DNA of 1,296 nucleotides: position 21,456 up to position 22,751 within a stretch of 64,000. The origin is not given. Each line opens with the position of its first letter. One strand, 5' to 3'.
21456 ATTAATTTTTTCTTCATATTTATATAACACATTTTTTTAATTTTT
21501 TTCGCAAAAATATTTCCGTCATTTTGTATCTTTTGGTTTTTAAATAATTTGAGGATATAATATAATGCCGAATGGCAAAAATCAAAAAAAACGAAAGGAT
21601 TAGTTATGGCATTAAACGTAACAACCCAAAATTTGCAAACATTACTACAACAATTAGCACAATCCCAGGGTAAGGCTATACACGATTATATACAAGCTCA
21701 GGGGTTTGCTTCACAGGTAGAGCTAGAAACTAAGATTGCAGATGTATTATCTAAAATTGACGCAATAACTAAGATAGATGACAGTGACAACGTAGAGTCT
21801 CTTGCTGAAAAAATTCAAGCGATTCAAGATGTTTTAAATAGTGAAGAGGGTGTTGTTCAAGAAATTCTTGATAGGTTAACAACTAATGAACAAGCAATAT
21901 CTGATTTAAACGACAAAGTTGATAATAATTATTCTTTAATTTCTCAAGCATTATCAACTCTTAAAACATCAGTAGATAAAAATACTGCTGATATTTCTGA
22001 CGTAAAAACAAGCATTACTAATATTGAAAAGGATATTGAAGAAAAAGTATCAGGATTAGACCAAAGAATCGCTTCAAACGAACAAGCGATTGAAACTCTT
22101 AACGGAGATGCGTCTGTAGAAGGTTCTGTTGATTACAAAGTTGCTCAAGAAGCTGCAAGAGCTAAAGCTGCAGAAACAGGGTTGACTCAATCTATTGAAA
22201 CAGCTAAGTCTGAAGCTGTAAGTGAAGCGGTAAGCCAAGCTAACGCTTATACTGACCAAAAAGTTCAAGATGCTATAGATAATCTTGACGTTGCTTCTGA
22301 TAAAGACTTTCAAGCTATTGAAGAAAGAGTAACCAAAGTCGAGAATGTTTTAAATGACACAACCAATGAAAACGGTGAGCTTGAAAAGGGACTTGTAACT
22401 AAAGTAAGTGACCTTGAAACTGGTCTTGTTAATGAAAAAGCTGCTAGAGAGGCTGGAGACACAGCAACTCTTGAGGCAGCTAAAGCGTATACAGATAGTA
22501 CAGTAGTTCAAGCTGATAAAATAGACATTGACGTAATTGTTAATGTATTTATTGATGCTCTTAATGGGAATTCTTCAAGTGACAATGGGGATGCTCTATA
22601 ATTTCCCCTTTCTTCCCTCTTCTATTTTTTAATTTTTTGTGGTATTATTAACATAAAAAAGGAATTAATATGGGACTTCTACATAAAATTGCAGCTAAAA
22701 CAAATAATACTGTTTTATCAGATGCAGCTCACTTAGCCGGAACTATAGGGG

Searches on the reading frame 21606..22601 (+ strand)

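Call 71: search_protein_families(library=pfam, proteins=[window:21606-22601:+], max_evalue=0.01)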
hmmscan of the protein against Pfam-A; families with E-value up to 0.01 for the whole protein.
window:21606-22601:+ (331 aa): 1 family
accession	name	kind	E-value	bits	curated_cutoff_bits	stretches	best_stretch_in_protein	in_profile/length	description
PF05597.16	Phasin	-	0.00048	20.6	28.8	1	184-251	57-123/126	Poly(hydroxyalcanoate) granule associated protein (phasin)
